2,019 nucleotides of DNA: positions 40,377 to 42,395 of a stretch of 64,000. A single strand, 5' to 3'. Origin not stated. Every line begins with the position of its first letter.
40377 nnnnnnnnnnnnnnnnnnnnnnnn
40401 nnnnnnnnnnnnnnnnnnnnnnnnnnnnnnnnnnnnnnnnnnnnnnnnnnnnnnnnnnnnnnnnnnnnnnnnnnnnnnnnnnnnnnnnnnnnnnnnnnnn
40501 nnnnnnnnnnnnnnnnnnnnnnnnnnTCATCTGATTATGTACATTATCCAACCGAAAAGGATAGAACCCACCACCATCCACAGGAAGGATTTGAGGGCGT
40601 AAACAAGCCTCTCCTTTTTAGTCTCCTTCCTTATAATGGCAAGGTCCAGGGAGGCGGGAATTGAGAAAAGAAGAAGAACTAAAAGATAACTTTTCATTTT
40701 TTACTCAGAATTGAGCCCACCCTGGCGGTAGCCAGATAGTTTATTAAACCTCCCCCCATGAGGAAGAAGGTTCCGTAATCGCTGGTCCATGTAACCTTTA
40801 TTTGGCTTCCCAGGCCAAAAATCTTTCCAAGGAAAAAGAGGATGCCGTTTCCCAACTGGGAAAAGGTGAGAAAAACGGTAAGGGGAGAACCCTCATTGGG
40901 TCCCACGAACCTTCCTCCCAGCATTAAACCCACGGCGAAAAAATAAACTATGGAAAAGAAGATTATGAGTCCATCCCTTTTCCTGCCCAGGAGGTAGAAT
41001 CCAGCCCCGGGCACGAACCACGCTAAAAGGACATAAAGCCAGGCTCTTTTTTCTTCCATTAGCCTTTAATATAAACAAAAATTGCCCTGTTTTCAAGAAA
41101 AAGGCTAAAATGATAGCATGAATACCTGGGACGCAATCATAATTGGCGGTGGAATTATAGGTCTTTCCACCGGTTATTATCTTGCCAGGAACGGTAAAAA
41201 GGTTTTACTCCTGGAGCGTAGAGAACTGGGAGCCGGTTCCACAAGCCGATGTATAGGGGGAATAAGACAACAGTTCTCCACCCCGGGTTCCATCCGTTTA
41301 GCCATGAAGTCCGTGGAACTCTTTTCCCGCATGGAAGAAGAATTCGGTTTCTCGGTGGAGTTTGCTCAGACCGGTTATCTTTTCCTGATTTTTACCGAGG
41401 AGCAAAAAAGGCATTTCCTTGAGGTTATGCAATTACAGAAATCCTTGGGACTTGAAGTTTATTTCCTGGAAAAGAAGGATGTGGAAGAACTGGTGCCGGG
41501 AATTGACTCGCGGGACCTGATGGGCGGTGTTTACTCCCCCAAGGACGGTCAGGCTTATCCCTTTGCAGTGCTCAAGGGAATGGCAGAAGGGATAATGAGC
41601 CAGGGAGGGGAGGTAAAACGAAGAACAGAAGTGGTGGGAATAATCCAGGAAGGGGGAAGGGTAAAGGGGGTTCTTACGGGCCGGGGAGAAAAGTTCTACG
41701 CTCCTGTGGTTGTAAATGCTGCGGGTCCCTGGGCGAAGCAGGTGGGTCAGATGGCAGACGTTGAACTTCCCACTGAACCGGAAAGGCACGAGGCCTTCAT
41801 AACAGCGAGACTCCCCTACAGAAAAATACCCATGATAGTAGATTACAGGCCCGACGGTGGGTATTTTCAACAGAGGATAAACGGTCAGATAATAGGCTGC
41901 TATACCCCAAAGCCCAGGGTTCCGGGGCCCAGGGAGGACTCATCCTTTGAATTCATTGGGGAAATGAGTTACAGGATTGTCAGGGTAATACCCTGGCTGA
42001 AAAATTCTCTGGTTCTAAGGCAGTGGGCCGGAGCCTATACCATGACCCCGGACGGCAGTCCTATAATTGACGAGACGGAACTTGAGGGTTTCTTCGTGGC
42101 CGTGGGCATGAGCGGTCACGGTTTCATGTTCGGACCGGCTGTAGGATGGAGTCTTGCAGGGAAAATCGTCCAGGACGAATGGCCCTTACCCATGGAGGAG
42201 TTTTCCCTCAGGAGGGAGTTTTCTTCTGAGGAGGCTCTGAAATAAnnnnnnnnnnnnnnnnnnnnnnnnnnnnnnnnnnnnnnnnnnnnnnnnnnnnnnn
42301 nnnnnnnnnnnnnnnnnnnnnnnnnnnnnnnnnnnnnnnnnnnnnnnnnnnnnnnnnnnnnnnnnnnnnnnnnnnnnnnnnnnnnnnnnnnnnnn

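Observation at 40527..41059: aspS is the third gene of an operon whose middle gene is an unannotated 56-aa membrane peptide coupled by ATGA at both ends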

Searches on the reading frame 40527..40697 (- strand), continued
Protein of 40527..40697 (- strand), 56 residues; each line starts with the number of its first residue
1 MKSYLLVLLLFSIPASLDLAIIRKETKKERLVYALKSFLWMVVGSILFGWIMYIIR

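Call 53: find_encoding_contigs(protein=window:40527-40697:-, flank=2500, max_places=3)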
Protein window:40527-40697:- (56 aa): 4 contigs read that carry it; 3 places shown.
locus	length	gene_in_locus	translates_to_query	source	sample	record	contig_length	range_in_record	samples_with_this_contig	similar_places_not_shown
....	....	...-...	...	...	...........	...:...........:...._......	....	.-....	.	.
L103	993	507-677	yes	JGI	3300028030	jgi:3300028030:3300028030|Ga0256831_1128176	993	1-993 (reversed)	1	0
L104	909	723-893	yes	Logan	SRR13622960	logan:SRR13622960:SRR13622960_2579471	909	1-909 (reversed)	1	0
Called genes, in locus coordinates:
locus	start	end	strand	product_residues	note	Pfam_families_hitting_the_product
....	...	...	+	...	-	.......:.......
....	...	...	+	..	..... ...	-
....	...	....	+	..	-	?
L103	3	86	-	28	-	?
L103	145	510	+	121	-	PF20382:DUF6677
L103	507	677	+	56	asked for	-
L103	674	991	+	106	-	?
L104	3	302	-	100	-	?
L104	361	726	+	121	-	PF20382:DUF6677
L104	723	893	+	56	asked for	-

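Call 54: find_encoding_contigs(protein=P0076, flank=4000, max_places=2)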
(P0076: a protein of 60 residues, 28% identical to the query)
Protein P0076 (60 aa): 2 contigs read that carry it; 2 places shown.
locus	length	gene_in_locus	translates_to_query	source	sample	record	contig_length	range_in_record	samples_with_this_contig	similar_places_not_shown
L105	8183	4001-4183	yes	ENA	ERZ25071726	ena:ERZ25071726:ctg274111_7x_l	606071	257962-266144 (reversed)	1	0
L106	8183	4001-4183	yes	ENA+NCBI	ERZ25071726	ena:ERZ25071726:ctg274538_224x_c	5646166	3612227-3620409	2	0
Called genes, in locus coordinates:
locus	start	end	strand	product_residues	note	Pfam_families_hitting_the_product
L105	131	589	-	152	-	-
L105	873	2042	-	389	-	PF03235:GmrSD_N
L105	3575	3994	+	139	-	PF20382:DUF6677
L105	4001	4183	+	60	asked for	-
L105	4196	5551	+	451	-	PF00919:UPF0004, PF04055:Radical_SAM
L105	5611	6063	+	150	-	PF02577:BFN_dom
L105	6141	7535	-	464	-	-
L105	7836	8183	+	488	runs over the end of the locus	PF00474:SSF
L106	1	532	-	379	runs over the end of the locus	PF25917:BSH_RND, PF25973:BSH_CzcB (weak), PF25876:HH_MFP_RND, PF25944:Beta-barrel_RND, PF25967:RND-MFP_C, PF25975:CzcB_C, PF25989:YknX_C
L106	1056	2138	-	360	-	PF08808:RES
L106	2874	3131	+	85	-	-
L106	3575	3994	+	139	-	PF20382:DUF6677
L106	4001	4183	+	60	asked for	-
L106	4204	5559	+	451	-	PF00919:UPF0004, PF04055:Radical_SAM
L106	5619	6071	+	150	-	PF02577:BFN_dom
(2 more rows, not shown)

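Call 59: search_solved_structures(query=A5, max_evalue=1)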
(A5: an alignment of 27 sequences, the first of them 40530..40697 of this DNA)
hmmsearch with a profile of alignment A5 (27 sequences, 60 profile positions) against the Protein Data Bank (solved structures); distinct sequences matched with E-value up to 1: 0.

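Call 61: predict_structure(alignment_id=A5)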
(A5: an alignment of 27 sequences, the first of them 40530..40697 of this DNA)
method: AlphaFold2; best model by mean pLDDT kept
length: 56 residues; sequences in the alignment: 27
mean_pLDDT: 82.3   pTM: 0.55
mean pLDDT of the five models: 82.3, 79.4, 76.9, 74.2, 67.0
residues with pLDDT >= 90: 3; 70-90: 50; 50-70: 3; < 50: 0
segments of 3 or more residues with pLDDT < 50: none
pLDDT, mean of each block of 10 residues (from residue 1): 77 81 78 86 88 85
secondary structure, 60 per line:
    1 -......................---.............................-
elements in order: H2-23 H27-55

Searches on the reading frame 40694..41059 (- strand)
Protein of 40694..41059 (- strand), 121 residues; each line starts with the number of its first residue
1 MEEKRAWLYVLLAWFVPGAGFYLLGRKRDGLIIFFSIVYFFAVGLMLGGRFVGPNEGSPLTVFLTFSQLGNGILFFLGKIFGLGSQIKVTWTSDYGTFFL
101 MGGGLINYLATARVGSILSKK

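Call 3: search_protein_families(library=pfam, proteins=[window:40694-41059:-], max_evalue=1)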
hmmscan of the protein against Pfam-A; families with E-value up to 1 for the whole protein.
window:40694-41059:- (121 aa): 1 family
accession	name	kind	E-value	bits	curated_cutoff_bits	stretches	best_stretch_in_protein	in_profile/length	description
PF20382.3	DUF6677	-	1.6e-23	83.9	24.3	1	9-112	2-105/116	Family of unknown function (DUF6677)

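Call 4: search_protein_families(library=ncbifam, proteins=[window:40694-41059:-], max_evalue=1)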
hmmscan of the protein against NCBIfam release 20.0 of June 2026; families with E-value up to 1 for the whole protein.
window:40694-41059:- (121 aa): 0 families

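Call 6: find_homologous_proteins(query=window:40697-41059:-, max_evalue=0.001)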
Query window:40697-41059:- (121 aa): 16 proteins with E <= 0.001 among 35 candidates.
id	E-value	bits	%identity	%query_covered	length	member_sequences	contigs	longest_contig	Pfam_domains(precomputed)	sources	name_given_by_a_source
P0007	1.2e-64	234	91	100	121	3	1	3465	PF20382.4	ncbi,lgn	-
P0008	1.4e-57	211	79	100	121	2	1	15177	PF20382.4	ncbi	-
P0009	3.1e-57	210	77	98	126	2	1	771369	PF20382.4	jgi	-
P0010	1.6e-54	202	76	98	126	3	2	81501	PF20382.4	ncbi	-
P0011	3.2e-47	178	69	95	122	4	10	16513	PF20382.4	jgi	-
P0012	3.4e-45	171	66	93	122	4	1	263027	PF20382.4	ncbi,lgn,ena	-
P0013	7.7e-43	164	61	95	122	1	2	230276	PF20382.4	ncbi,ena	-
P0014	9.8e-43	163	62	95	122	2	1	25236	PF20382.4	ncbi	-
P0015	8.6e-14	70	36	99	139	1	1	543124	PF20382.4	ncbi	-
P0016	1.1e-13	70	39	84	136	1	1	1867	PF20382.4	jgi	jgi:hypothetical protein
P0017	2.1e-13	69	38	84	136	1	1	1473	PF20382.4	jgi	jgi:hypothetical protein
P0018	3.6e-12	65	38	84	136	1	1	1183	PF20382.4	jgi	jgi:hypothetical protein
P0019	3.4e-11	61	33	99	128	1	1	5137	PF20382.4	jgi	jgi:Family of unknown function (DUF6677)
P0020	1.5e-10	59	35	92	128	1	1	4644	PF20382.4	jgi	jgi:Family of unknown function (DUF6677)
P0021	6.3e-10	57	34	88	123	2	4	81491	PF20382.4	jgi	-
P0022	8.4e-10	57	38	83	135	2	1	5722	PF20382.4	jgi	jgi:hypothetical protein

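Call 13: find_related_loci(query=A3, collection=genome_contigs, flank=4000)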
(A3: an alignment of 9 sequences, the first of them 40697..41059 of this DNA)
Query A3 (121 aa) in genome_contigs; peptide patterns used: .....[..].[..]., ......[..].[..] (x = any residue, [..] = any of these).
39 stretches matched a pattern; 6 encode a relative of the query (tblastn E <= 1e-3); 6 distinct loci.
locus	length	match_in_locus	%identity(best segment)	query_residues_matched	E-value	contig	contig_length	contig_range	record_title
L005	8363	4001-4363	91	1-121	1e-69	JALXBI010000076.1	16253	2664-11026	MAG: Candidatus Aminicenantes bacterium isolate T2_metabat2_scaf2bin.089 T2_NODE_3562_length_16253_cov_2.522014, whole g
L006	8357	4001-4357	77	3-121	2e-53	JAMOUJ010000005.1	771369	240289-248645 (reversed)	MAG: Candidatus Aminicenantes bacterium isolate PIR-30_maxbin2_scaf2bin.175 PIR-30_scaffold_1_c1, whole genome shotgun s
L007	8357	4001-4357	76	3-121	7e-53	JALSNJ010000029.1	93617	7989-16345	MAG: Candidatus Aminicenantes bacterium isolate 356-284_maxbin2_scaf2bin.220 356-284_scaffold_44_c1, whole genome shotgu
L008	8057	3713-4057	69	3-117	1e-51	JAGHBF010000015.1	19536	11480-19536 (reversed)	MAG: Candidatus Aminicenantes bacterium isolate AUK249 PB_MBMC_203_c_000000000145, whole genome shotgun sequence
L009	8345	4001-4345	61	3-117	8e-47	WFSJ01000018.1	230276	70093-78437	MAG: Acidobacteria bacterium isolate S016_38 k151_312902, whole genome shotgun sequence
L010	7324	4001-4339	65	1-113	1e-49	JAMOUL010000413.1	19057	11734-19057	MAG: Candidatus Aminicenantes bacterium isolate PIR-30_maxbin2_scaf2bin.183 PIR-30_scaffold_932_c1, whole genome shotgun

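Call 14: find_encoding_contigs(protein=P0015, flank=4000, max_places=2)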
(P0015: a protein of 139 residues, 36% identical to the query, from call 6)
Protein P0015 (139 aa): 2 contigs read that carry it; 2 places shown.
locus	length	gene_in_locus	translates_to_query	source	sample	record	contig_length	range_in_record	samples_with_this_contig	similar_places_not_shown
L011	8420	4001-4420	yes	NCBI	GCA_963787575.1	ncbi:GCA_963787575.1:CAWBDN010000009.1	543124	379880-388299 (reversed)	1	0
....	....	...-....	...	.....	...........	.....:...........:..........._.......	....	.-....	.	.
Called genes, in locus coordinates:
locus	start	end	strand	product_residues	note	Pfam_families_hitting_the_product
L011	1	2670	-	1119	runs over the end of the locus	PF22904:NOMO1-like_2nd (weak), PF13620:CarboxypepD_reg, PF13715:CarbopepD_reg_2 (weak), PF17210:SdrD_B, PF25183:OMP_b-brl_4, PF00593:TonB_dep_Rec_b-barrel (weak)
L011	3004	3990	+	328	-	PF01156:IU_nuc_hydro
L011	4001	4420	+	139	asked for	PF20382:DUF6677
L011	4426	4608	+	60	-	-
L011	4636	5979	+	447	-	PF00919:UPF0004, PF04055:Radical_SAM, PF01938:TRAM (weak)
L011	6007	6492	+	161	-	PF02577:BFN_dom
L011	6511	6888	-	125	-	PF01479:S4, PF28601:HSP15_C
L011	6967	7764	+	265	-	PF13714:PEP_mutase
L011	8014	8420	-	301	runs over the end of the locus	-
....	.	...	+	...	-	?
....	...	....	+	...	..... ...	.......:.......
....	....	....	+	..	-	-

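Call 15: find_encoding_contigs(protein=P0021, flank=4000, max_places=2)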
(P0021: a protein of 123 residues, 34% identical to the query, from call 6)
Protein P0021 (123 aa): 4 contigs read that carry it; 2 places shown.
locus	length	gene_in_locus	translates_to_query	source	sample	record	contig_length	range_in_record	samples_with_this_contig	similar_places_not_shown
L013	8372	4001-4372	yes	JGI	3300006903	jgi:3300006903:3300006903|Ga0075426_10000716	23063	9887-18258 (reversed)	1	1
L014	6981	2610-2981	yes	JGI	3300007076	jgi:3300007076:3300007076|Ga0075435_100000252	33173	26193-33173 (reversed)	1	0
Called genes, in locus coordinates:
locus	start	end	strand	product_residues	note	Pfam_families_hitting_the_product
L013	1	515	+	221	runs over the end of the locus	PF02224:Cytidylate_kin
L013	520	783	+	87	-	PF04014:MazE_antitoxin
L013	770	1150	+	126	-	PF01850:PIN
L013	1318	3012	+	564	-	PF17092:PCB_OB (faint), PF00575:S1, PF00575:S1, PF23459:S1_RRP5 (weak), PF00575:S1, PF21710:Spt6_S1 (weak), PF23459:S1_RRP5, PF00575:S1, +3 more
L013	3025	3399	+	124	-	PF18291:HU-HIG, PF00216:Bac_DNA_binding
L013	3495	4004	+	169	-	PF11969:DcpS_C (weak), PF01230:HIT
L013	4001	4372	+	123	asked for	PF20382:DUF6677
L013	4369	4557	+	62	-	-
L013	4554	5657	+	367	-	PF02684:LpxB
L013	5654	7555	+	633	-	PF00664:ABC_membrane, PF02463:SMC_N, PF00005:ABC_tran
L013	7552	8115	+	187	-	PF04028:DUF374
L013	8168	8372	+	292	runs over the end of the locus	PF03755:YicC-like_N, PF08340:YicC-like_C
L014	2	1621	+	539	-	?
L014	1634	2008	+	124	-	PF18291:HU-HIG, PF00216:Bac_DNA_binding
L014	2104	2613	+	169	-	PF11969:DcpS_C (weak), PF01230:HIT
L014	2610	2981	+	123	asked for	PF20382:DUF6677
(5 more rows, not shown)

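Call 16: find_encoding_contigs(protein=P0022, flank=4000, max_places=2)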
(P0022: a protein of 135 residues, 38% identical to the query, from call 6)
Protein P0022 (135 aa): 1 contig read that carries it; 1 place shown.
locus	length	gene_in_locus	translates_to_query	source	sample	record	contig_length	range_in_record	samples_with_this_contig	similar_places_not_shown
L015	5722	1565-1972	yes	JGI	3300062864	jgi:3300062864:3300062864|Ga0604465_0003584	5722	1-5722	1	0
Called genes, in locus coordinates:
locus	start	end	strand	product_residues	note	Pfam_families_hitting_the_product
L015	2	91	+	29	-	?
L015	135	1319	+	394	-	PF07075:NamZ_N, PF20732:NamZ_C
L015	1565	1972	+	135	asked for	PF20382:DUF6677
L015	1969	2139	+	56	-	-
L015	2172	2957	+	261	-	PF11967:RecO_N, PF02565:RecO_C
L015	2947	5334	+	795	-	PF03739:LptF_LptG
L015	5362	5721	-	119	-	?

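Call 20: search_protein_families(library=pfam, proteins=[L011:4426-4605:+, L013:4369-4554:+, L015:1969-2136:+], max_evalue=1)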
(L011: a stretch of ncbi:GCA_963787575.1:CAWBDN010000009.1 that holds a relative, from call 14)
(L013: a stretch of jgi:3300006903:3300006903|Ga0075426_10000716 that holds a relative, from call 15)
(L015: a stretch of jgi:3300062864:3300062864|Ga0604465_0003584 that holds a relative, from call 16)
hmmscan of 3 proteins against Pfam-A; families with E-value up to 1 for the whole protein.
L011:4426-4605:+ (60 aa): 4 families
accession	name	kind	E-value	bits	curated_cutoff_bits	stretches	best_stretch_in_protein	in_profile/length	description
PF03348.21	Serinc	-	0.036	13.4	24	1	8-55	82-129/434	Serine incorporator (Serinc)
PF00083.30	Sugar_tr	-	0.048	13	22.3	1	10-53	327-367/452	Sugar (and other) transporter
PF13063.11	DUF3925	-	0.05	14.3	25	1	27-56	2-31/65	Protein of unknown function (DUF3925)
PF13567.11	DUF4131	-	0.18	11.9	31.6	1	8-54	5-49/165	Domain of unknown function (DUF4131)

L013:4369-4554:+ (62 aa): 8 families
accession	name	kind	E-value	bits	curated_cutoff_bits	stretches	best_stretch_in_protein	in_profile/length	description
PF19942.4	DUF6404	-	0.0095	16.7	27.6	1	2-55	46-100/115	Family of unknown function (DUF6404)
PF23778.1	Phage_holin_2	-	0.034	14.8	32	1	8-58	5-57/92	Putative phage holin family 2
PF04932.20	Wzy_C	-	0.054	13.7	31.7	1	13-56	21-62/149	O-Antigen ligase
PF06738.18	ThrE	-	0.065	13.1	26.3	1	3-56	125-178/241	Putative threonine/serine exporter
PF12669.12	FeoB_associated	-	0.18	12.5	27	0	6-31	2-27/44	FeoB-associated Cys-rich membrane protein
PF14012.11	DUF4229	-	0.82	10.2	27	1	34-59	6-30/68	Protein of unknown function (DUF4229)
PF11100.13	TrbE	-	0.83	10.4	25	1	7-26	34-53/66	Conjugal transfer protein TrbE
PF16996.10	Asp4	-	1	10.1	27.7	0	27-46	25-44/55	Accessory secretory protein Sec Asp4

L015:1969-2136:+ (56 aa): 2 families
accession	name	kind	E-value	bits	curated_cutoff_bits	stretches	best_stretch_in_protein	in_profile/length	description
PF14102.11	Caps_synth_CapC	-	0.089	13.7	27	1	5-54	34-82/119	Capsule biosynthesis CapC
PF05216.18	UNC-50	-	0.13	12.2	22.1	1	4-54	52-103/221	UNC-50 family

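Call 34: predict_structure(alignment_id=A2)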
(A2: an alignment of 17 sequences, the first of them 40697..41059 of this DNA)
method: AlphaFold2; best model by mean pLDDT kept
length: 121 residues; sequences in the alignment: 17
mean_pLDDT: 88.8   pTM: 0.81
mean pLDDT of the five models: 88.8, 88.2, 87.4, 87.0, 86.4
residues with pLDDT >= 90: 80; 70-90: 32; 50-70: 9; < 50: 0
segments of 3 or more residues with pLDDT < 50: none
pLDDT, mean of each block of 10 residues (from residue 1): 78 95 93 97 93 78 90 93 75 89 96 91 61
secondary structure, 60 per line:
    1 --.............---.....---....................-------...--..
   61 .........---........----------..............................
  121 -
elements in order: H3-15 H19-23 H27-46 H59-69 H73-80 H91-120

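Call 60: search_solved_structures(query=A2, max_evalue=1)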
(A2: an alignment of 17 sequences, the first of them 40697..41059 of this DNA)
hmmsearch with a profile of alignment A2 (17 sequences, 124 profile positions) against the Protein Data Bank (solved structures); distinct sequences matched with E-value up to 1: 8.
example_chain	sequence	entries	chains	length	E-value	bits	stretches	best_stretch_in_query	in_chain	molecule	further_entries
9nr7_F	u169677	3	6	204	0.24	14.8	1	20-104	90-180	Voltage-dependent calcium channel gamma-2 subunit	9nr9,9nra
9dhp_E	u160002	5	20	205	0.25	14.8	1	20-104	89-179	Voltage-dependent calcium channel gamma-2 subunit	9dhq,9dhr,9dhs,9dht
8vhv_A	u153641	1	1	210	0.37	14.2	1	20-104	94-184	Voltage-dependent calcium channel gamma-2 subunit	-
9e4y_E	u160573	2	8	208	0.38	14.2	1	20-104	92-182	Voltage-dependent calcium channel gamma-2 subunit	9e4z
9p9b_H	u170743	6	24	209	0.46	13.9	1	20-104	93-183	Voltage-dependent calcium channel gamma-2 subunit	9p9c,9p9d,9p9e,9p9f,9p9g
8piv_E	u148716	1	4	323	0.66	13.4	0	20-104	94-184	Voltage-dependent calcium channel gamma-2 subunit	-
5kk2_E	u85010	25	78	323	0.66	13.4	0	20-104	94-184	Voltage-dependent calcium channel gamma-2 subunit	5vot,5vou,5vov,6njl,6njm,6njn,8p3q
8c1r_E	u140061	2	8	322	0.67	13.4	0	20-104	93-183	Voltage-dependent calcium channel gamma-2 subunit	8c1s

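Call 62: find_encoding_contigs(protein=P0019, flank=3000, max_places=2)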
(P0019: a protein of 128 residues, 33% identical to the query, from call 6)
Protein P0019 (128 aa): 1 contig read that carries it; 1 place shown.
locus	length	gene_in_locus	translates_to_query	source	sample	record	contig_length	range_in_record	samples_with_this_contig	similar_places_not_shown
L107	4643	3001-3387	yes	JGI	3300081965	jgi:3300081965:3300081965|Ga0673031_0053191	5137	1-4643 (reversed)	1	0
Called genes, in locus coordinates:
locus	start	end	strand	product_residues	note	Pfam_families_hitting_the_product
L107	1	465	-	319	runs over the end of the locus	?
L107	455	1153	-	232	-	PF00440:TetR_N, PF13305:TetR_C_33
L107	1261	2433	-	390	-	PF13506:Glyco_transf_21, PF00535:Glycos_transf_2, PF10111:Glyco_tranf_2_2 (weak), PF13641:Glyco_tranf_2_3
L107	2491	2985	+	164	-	PF09858:DUF2085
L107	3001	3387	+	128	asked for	PF20382:DUF6677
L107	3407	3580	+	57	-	-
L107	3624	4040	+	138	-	PF04892:VanZ-LLP1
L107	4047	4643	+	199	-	?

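Call 63: find_encoding_contigs(protein=P0016, flank=3000, max_places=2)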
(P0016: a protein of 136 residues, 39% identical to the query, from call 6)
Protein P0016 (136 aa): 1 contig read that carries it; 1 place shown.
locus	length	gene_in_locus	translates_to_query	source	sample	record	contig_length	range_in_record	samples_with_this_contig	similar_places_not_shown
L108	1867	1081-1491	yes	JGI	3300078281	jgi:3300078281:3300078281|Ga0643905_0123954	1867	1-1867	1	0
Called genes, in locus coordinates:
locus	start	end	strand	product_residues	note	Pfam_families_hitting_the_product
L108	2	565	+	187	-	?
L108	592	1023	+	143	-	PF09858:DUF2085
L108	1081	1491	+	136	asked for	PF20382:DUF6677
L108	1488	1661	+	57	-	-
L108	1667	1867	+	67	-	?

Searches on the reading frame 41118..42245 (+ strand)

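Call 3: search_protein_families(library=pfam, proteins=[window:41118-42245:+], max_evalue=1)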
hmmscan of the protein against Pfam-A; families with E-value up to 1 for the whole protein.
window:41118-42245:+ (375 aa): 14 families
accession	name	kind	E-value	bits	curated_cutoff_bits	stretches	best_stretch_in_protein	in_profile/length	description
PF01266.30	DAO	-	6.3e-75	253.3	27.9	1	5-347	1-351/353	FAD dependent oxidoreductase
PF00890.30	FAD_binding_2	-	1.3e-07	31.6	20.4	1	5-49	1-45/414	FAD binding domain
PF13450.12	NAD_binding_8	-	2e-07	31.6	21.9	1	8-40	1-34/68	NAD(P)-binding Rossmann-like domain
PF01494.25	FAD_binding_3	-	3.3e-07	30.3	22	1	5-36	3-34/349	FAD binding domain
PF01134.28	GIDA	-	5.4e-07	29.4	22.1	2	169-220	115-166/391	Glucose inhibited division protein A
PF07992.20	Pyr_redox_2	-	2.5e-06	27.6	26.1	1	7-36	146-175/291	Pyridine nucleotide-disulphide oxidoreductase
PF12831.13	FAD_oxidored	-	1.1e-05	25.3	27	1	5-202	1-144/416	FAD dependent oxidoreductase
PF00070.33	Pyr_redox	-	0.00014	22.7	22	1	6-36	2-32/82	Pyridine nucleotide-disulphide oxidoreductase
PF01946.23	Thi4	-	0.00017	21.3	26.2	1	4-36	18-51/235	Thi4 family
PF03486.20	HI0933_like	-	0.0016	18.3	50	1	5-35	2-32/244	HI0933-like protein Rossmann domain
PF01593.30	Amino_oxidase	-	0.0091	15.7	19.8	0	15-36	3-24/443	Flavin containing amine oxidoreductase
PF02558.23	ApbA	-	0.013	15.5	22.2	1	7-36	2-31/150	Ketopantoate reductase PanE/ApbA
PF13738.12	Pyr_redox_3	-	0.015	15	30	1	7-39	1-34/305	Pyridine nucleotide-disulphide oxidoreductase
PF06988.16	NifT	-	0.082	13.1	22.6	1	103-150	3-50/64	NifT/FixU protein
